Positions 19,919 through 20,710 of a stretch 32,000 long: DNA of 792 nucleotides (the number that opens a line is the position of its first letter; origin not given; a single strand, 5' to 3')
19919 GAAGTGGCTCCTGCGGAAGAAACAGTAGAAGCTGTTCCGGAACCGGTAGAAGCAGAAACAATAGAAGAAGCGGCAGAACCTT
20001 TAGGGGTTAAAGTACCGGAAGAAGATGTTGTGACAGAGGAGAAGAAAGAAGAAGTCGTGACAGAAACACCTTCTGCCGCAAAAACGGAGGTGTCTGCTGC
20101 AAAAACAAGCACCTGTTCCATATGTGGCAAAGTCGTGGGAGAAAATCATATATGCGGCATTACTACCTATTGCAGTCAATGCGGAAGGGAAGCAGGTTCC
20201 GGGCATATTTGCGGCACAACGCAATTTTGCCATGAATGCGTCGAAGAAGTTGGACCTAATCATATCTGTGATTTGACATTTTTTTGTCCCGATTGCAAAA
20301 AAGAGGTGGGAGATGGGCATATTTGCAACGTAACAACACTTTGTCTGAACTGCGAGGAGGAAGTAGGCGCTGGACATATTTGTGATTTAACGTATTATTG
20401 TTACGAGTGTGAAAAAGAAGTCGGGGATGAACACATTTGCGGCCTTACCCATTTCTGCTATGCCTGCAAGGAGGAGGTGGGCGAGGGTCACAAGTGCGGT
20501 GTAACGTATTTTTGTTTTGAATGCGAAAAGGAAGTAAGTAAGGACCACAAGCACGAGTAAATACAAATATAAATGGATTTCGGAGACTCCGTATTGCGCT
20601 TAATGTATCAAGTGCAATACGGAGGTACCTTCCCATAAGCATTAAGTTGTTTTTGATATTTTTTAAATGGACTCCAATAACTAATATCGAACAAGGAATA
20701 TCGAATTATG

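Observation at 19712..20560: Exported lipoprotein with eight tandem CxxC-x7-HxC units: candidate periplasmic multi-metal-binding protein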

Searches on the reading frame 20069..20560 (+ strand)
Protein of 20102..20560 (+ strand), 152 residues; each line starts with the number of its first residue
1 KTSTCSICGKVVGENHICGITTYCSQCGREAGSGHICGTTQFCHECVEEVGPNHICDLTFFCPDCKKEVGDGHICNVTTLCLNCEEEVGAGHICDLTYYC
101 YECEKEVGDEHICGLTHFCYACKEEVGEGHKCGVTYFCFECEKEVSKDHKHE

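Call 17: search_protein_representatives(protein=window:20102-20560:+)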
Query: 152 residues. Proteins with E-value up to 0.001 (for the whole library): 65; up to 1e-10: 40; up to 1e-30: 5. The best 65 are listed.
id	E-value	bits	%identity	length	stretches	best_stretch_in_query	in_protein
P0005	3.7e-52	193.0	63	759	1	7-151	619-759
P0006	6.9e-45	169.4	59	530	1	7-131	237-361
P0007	1.7e-43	164.9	68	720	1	42-151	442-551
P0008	1.9e-34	135.3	43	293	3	6-142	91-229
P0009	4.3e-32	127.7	44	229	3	22-111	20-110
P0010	2.2e-30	122.1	45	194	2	2-145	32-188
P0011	6.3e-29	117.4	43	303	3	4-77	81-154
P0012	6.5e-25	104.3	43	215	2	13-151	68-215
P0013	2.9e-24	102.2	40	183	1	19-149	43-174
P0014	6.4e-24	101.1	38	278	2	59-143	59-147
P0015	1.1e-23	100.4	43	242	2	51-149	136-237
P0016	4.7e-23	98.3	40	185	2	46-142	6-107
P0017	5.1e-23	98.2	43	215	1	2-151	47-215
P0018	3.7e-22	95.3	48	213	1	3-151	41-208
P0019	4.4e-22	95.1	42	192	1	21-149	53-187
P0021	4.9e-22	95.0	40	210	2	23-82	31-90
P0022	1.9e-21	93.1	36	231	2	19-127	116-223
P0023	2.0e-21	93.0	44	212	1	3-151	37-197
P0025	2.9e-19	85.9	34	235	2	5-130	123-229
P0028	5.8e-19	85.0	41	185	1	11-143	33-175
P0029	1.2e-18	84.0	39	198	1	3-151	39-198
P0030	1.6e-18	83.5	42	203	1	1-125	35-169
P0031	2.3e-18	83.0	38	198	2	81-138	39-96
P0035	1.2e-16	77.4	45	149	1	59-151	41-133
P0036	1.9e-16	76.7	28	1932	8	24-110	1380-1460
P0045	2.6e-10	56.8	47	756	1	3-76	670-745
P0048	5.5e-09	52.5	39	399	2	21-140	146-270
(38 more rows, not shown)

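Call 21: search_protein_families(library=pfam, proteins=[P0005, P0006, P0007, P0008, P0013, P0017, P0025, P0045, P0048, P0036], max_evalue=0.01)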
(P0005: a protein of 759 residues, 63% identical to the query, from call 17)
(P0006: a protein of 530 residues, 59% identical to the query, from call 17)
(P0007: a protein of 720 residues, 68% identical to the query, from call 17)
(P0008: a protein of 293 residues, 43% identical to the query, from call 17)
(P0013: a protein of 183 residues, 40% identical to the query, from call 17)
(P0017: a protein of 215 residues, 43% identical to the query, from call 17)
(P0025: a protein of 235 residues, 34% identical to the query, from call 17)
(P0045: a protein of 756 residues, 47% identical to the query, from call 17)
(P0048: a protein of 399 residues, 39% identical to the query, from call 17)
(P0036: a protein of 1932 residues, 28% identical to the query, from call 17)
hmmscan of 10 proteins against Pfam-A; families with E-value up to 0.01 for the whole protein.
P0005 (759 aa): 6 families
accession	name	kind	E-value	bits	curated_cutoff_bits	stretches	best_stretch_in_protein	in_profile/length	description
PF13205.12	Big_5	-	1.9e-26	93.3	23.6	1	533-634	1-105/105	Bacterial Ig-like domain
PF13646.12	HEAT_2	-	7.4e-16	58.7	27.7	1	290-374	1-86/88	HEAT repeats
PF00226.36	DnaJ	-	5.2e-14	52.5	27.8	1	10-69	1-63/63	DnaJ domain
PF02985.28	HEAT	-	3.6e-06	27.2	23.5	0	324-348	5-29/31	HEAT repeat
PF03130.22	HEAT_PBS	-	4.3e-06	27.2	20.9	0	335-358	1-24/27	PBS lyase HEAT-like repeat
PF19078.6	Big_12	-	8e-06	26.5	27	1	533-629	1-97/102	Bacterial Ig-like domain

P0006 (530 aa): 4 families
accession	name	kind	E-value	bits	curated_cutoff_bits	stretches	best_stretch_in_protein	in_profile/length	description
PF13624.11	SurA_N_3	-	1.8e-10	41.3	27.2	1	379-490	40-160/162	SurA-like N-terminal domain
PF13623.11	SurA_N_2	-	2.5e-06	27.9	28.5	1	375-451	38-122/145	SurA-like N-terminal domain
PF09312.16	SurA_N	-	0.00016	22.3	30.8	1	378-483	3-109/118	SurA N-terminal domain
PF14369.11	Zn_ribbon_19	-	0.0045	17.5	30.8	0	327-337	2-12/35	zinc-ribbon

P0007 (720 aa): 7 families
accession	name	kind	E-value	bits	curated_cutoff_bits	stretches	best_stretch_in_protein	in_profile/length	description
PF13624.11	SurA_N_3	-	8.3e-13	48.9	27.2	1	564-679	36-160/162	SurA-like N-terminal domain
PF09136.16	Glucodextran_B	-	5.8e-10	39.4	27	1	226-313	1-82/83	Glucodextranase, domain B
PF17957.7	Big_7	-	5.9e-09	36.9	24.1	1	226-294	1-70/70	Bacterial Ig domain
PF13623.11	SurA_N_2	-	2.2e-07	31.3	28.5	1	562-639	36-122/145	SurA-like N-terminal domain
PF09312.16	SurA_N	-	0.0001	22.9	30.8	1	567-671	3-108/118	SurA N-terminal domain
PF19077.6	Big_13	-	0.00014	22.8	27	1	247-307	32-94/102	Bacterial Ig-like domain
PF05698.19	Trigger_C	-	0.008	16.7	22.7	1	596-670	11-85/162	Bacterial trigger factor protein (TF) C-terminus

P0008 (293 aa): 2 families
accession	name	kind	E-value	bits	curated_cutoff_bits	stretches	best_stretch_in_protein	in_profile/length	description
PF07191.17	Zn_ribbon_6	-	0.0024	18.3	25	0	172-214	3-42/67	Double zinc ribbon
PF09297.16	Zn_ribbon_NUD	-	0.0066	16.6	24.8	1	204-230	6-29/32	NADH pyrophosphatase zinc ribbon domain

P0013 (183 aa): 1 family
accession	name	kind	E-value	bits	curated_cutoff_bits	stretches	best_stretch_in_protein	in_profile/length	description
PF07191.17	Zn_ribbon_6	-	0.00013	22.3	25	0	143-177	2-33/67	Double zinc ribbon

P0017 (215 aa): 0 families

P0025 (235 aa): 0 families

P0045 (756 aa): 0 families

P0048 (399 aa): 0 families

P0036 (1932 aa): 11 families
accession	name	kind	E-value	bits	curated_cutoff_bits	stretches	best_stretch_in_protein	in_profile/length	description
PF13927.12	Ig_3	-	9.5e-174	564.8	30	13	1678-1738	8-78/78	Immunoglobulin domain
PF13895.12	Ig_2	-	1e-142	465.1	27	20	1681-1751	9-79/79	Immunoglobulin domain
PF07679.22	I-set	-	2.4e-115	377.3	23.7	12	1679-1751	8-90/90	Immunoglobulin I-set domain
PF00047.31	ig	-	1.5e-87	288.4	21.8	10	1509-1571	2-76/81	Immunoglobulin domain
PF07686.23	V-set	-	2.7e-28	98.8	26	0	1718-1751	74-108/109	Immunoglobulin V-set domain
PF16680.11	Ig_4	-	2.6e-15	57.2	30.1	0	1690-1739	5-52/71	T-cell surface glycoprotein CD3 delta chain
PF21567.2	Gp22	-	2.9e-10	40.7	27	0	1418-1452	29-63/117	Gp22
PF25305.1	Ig_PDGFR_d4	-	9.7e-09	35.8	27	0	1850-1872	14-36/140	Platelet-derived growth factor receptor Ig-like domain 4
PF08205.18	C2-set_2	-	5.1e-08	33.3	21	0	151-171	15-36/89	CD80-like C2-set immunoglobulin domain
PF19917.4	bpX1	-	5.1e-07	29.9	27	0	828-852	10-34/82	MoxR-vWA-beta-propeller ternary system domain bpX1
PF16706.11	Izumo-Ig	-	2.3e-06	27.9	26.7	0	1714-1751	46-83/88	Izumo-like Immunoglobulin domain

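Call 22: search_protein_families(library=ncbifam, proteins=[P0005, P0006, P0007, P0008, P0013, P0017, P0025, P0045, P0048, P0010], max_evalue=0.01)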
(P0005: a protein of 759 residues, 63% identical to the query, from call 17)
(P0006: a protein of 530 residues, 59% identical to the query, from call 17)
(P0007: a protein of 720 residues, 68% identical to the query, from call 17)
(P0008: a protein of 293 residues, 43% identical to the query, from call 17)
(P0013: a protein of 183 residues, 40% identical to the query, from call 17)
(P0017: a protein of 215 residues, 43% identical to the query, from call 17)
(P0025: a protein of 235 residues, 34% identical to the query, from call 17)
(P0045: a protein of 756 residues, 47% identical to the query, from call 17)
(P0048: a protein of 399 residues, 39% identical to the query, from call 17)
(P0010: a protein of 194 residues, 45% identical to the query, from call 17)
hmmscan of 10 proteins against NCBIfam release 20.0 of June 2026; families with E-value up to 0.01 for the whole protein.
P0005 (759 aa): 16 families
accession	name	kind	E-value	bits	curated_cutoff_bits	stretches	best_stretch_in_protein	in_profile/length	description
TIGR02349.1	DnaJ_bact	equivalog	2.4e-17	63.4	377.2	1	10-82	1-76/354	molecular chaperone DnaJ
NF010874.0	PRK14281.1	equivalog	5.6e-15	55.3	619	1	9-84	3-81/397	chaperone protein DnaJ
NF010892.0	PRK14299.1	equivalog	4.5e-14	52.4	392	1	8-71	3-68/291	chaperone protein DnaJ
NF037946.1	terminal_TopJ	equivalog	4.9e-14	51.8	300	1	9-70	5-68/810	terminal organelle assembly protein TopJ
TIGR03835.1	termin_org_DnaJ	equivalog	4.1e-13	48.6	512.25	1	9-70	2-65/871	terminal organelle assembly protein TopJ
NF008035.0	PRK10767.1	subfamily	1.1e-12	47.7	338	1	9-74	4-72/374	molecular chaperone DnaJ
NF010894.0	PRK14301.1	equivalog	2.9e-12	46.3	548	1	9-75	4-73/373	chaperone protein DnaJ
NF007618.0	PRK10266.1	equivalog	2.3e-11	43.7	403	1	8-75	3-72/306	curved DNA-binding protein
NF010885.0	PRK14292.1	equivalog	1.9e-10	40.3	585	1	10-70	3-65/371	chaperone protein DnaJ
NF010872.0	PRK14279.1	equivalog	8.8e-10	38.2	556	1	2-71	2-74/394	molecular chaperone DnaJ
NF010871.0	PRK14278.1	equivalog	8.9e-10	38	502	1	9-70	3-66/378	molecular chaperone DnaJ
NF045915.1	PhycobilmeDegNblB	equivalog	0.00018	21.1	300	0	288-337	161-210/214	phycobilisome degradation protein NblB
NF058515.1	phyc_lyase_CpcF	equivalog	0.00043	19.9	220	1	280-346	52-119/200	C-phycocyanin alpha-cysteine-84 phycocyanobilin lyase subunit CpcF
NF010374.0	PRK13800.1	equivalog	0.00052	18.4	1196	1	289-374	809-894/898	fumarate reductase/succinate dehydrogenase flavoprotein subunit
NF058502.1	phyc_lyase_CpcE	equivalog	0.00075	19.1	330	1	288-368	35-122/260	C-phycocyanin alpha-cysteine-84 phycocyanobilin lyase subunit CpcE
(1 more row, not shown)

P0006 (530 aa): 2 families
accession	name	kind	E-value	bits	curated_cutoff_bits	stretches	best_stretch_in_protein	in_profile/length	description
NF000809.0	PRK00059.1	equivalog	9.9e-09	35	303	1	375-480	33-153/336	peptidylprolyl isomerase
TIGR02925.1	cis_trans_EpsD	equivalog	1.6e-07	31.2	108.9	1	375-439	24-88/232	EpsD family peptidyl-prolyl cis-trans isomerase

P0007 (720 aa): 4 families
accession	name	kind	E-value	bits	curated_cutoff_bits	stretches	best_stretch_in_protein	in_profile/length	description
NF000809.0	PRK00059.1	equivalog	8.6e-08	31.9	303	1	564-695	33-181/336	peptidylprolyl isomerase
TIGR02925.1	cis_trans_EpsD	equivalog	9.2e-06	25.4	108.9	1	556-640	17-99/232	EpsD family peptidyl-prolyl cis-trans isomerase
NF033510.3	Ca_tandemer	repeat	0.00097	19.5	50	1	218-303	3-95/96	Ca2+-stabilized repeat-containing adhesin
TIGR03900.1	prc_long_Delta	hypoth_equivalog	0.0016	16.4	660.95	1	234-311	896-971/973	MXAN_5808 family serine peptidase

P0008 (293 aa): 0 families

P0013 (183 aa): 0 families

P0017 (215 aa): 0 families

P0025 (235 aa): 0 families

P0045 (756 aa): 0 families

P0048 (399 aa): 0 families

P0010 (194 aa): 0 families

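Call 25: search_solved_structures(query=window:20102-20557:+, max_evalue=10, show_alignments=3)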
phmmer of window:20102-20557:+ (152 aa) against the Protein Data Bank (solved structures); distinct sequences matched with E-value up to 10: 1.
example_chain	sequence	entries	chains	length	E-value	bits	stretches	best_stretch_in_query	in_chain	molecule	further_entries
5n7y_A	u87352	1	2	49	0.11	15.7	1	113-146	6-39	Anti-sigma-G factor Gin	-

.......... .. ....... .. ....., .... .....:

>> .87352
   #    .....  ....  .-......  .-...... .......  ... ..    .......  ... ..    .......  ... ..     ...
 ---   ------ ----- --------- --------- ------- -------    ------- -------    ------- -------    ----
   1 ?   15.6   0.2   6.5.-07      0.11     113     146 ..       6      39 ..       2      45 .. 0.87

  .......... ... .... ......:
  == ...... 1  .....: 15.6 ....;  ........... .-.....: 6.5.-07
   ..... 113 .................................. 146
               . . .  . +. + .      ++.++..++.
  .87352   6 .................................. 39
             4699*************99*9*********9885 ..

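Call 32: find_encoding_contigs(protein=P0013, flank=6000, max_places=4)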
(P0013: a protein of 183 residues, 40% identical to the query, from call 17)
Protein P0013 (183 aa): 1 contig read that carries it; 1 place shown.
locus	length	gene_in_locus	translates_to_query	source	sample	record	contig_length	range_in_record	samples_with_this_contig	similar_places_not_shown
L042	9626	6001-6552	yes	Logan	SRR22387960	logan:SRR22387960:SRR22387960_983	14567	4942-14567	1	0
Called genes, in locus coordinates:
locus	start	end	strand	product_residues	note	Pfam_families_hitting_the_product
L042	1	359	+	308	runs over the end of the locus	PF00586:AIRS, PF02769:AIRS_C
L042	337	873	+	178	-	PF02367:TsaE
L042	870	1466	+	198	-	PF04542:Sigma70_r2, PF04545:Sigma70_r4, PF08281:Sigma70_r4_2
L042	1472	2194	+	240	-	PF13490:zf-HC2 (weak), PF13513:HEAT_EZ (faint), PF02985:HEAT (faint), PF13646:HEAT_2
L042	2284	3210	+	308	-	PF00491:Arginase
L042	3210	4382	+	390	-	PF00899:ThiF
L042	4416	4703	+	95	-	PF08817:YukD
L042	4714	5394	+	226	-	PF00179:UQ_con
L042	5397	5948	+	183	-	PF01398:JAB (weak)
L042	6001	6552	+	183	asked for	-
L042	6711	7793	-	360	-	PF00437:T2SSE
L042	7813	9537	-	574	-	PF05157:MshEN, PF00437:T2SSE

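Call 33: find_encoding_contigs(protein=P0006, flank=6000, max_places=4)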
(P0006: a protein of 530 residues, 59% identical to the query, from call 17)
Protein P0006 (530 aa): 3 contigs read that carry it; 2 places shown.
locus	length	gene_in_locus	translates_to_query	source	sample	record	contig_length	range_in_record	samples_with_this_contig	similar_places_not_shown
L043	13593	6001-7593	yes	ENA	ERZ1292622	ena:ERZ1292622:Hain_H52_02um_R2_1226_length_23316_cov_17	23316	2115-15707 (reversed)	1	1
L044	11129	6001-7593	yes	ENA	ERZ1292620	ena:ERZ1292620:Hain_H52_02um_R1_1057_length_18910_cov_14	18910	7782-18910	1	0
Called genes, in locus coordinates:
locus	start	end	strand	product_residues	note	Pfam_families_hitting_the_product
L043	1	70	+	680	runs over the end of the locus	PF08308:PEGA (faint), PF13715:CarbopepD_reg_2 (faint), PF13620:CarboxypepD_reg, PF00069:Pkinase, PF07714:PK_Tyr_Ser-Thr (weak)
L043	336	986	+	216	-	PF00515:TPR_1, PF07719:TPR_2, PF13181:TPR_8 (weak), PF13424:TPR_12 (weak), PF13432:TPR_16 (weak), PF13414:TPR_11, PF14559:TPR_19 (weak), PF13431:TPR_17 (weak)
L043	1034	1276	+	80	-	PF04255:DUF433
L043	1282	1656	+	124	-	PF18480:DUF5615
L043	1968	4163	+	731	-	PF17957:Big_7 (faint), PF09136:Glucodextran_B, PF13623:SurA_N_2 (weak), PF13624:SurA_N_3, PF09312:SurA_N (weak)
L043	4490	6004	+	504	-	PF00515:TPR_1 (weak), PF13414:TPR_11, PF14559:TPR_19 (weak), PF13431:TPR_17 (weak), PF25063:ARM_TT21_C, PF13414:TPR_11, PF00515:TPR_1, PF13432:TPR_16, +22 more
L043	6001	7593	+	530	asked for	PF13623:SurA_N_2 (weak), PF13624:SurA_N_3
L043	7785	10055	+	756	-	PF25390:WD40_RLD, PF13540:RCC1_2, PF00415:RCC1, PF13540:RCC1_2, PF25390:WD40_RLD, PF00415:RCC1, PF13540:RCC1_2, PF00415:RCC1, +20 more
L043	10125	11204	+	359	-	-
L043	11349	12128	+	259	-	-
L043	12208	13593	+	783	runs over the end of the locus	PF01436:NHL (faint), PF06977:SdiA-regulated (faint), PF25021:TEN_NHL (faint), PF17170:DUF5128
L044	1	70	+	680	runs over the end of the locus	PF08308:PEGA (faint), PF13715:CarbopepD_reg_2 (faint), PF13620:CarboxypepD_reg, PF00069:Pkinase, PF07714:PK_Tyr_Ser-Thr (weak)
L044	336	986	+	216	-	PF00515:TPR_1, PF07719:TPR_2, PF13181:TPR_8 (weak), PF13424:TPR_12 (weak), PF13432:TPR_16 (weak), PF13414:TPR_11, PF14559:TPR_19 (weak), PF13431:TPR_17 (weak)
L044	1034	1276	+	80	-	PF04255:DUF433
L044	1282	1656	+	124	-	PF18480:DUF5615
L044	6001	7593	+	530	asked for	PF13623:SurA_N_2 (weak), PF13624:SurA_N_3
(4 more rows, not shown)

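Call 34: predict_structure(alignment_id=A3)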
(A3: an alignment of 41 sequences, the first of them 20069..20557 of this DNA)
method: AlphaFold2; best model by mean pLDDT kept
length: 163 residues; sequences in the alignment: 41
mean_pLDDT: 86.1   pTM: 0.72
mean pLDDT of the five models: 86.1, 86.1, 85.1, 84.6, 84.2
residues with pLDDT >= 90: 96; 70-90: 36; 50-70: 28; < 50: 3
segments of 3 or more residues with pLDDT < 50: none
pLDDT, mean of each block of 10 residues (from residue 1): 59 83 78 56 54 85 91 91 97 96 98 98 98 98 98 97 93
secondary structure, 60 per line:
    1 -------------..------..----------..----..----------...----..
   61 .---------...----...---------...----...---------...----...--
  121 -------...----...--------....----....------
elements in order: E52-54 E59-61 E71-73 E78-80 E90-92 E97-99 E109-111 E116-118 E128-130 E135-137 E146-149 E154-157

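Call 37: fold_search(model_id=the predicted structure, library=pdb)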
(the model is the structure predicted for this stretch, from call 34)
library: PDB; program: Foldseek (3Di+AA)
matches with E <= 10: 53; with E <= 0.001: 0
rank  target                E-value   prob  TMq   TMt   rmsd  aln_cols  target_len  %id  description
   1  6uca_F                9.3e-02  0.20  0.16  0.09   9.3        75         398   19  Crystal structure of human ZCCHC4 in complex with SAH (released 2019-10-16)
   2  6uca_B                9.9e-02  0.28  0.14  0.07   9.6        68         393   20  Crystal structure of human ZCCHC4 in complex with SAH (released 2019-10-16)
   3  6uca_D                1.1e-01  0.25  0.13  0.06   9.7        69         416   22  Crystal structure of human ZCCHC4 in complex with SAH (released 2019-10-16)
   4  6uca_E                1.6e-01  0.15  0.16  0.09   9.3        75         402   19  Crystal structure of human ZCCHC4 in complex with SAH (released 2019-10-16)
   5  6uca_A                3.0e-01  0.18  0.16  0.08   9.2        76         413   18  Crystal structure of human ZCCHC4 in complex with SAH (released 2019-10-16)
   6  8oqh_A                4.2e-01  0.07  0.15  0.23  10.1        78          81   17  Structure of the cytosolic domain of lysosome-associated TMEM55B (released 2023-11-29)
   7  7oqy_Y                5.1e-01  0.04  0.12  0.17  20.1        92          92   20  Cryo-EM structure of the cellular negative regulator TFS4 bound to the archaeal RNA polymerase (released 2021-08-25)
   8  7uhy_A                5.4e-01  0.04  0.11  0.04  14.7        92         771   21  Human GATOR2 complex (released 2022-07-20)
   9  6uca_C                6.6e-01  0.11  0.13  0.07   9.5        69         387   20  Crystal structure of human ZCCHC4 in complex with SAH (released 2019-10-16)
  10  7uhy_B                7.1e-01  0.04  0.13  0.04  12.9        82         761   16  Human GATOR2 complex (released 2022-07-20)
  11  9qm9_A                1.0e+00  0.05  0.15  0.24  10.1        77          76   17  TMEM55B tandem RING-like domains in complex with RILPL1 C-terminal peptide (released 2025-08-20)
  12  9oti_L                1.0e+00  0.04  0.13  0.07  11.2        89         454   17  GATOR2 complex bound to arginine sensor CASTOR1 (released 2025-10-01)
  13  5edv_A                2.3e+00  0.01  0.14  0.10  20.0       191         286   12  Structure of the HOIP-RBR/UbcH5B~ubiquitin transfer complex (released 2016-01-20)
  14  2luy_MODEL_1_A        2.5e+00  0.03  0.10  0.17  16.7        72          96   14  Solution structure of the tandem zinc finger domain of fission yeast Stc1 (released 2013-05-08)
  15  5edv_B                2.5e+00  0.02  0.13  0.08  16.4       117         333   13  Structure of the HOIP-RBR/UbcH5B~ubiquitin transfer complex (released 2016-01-20)
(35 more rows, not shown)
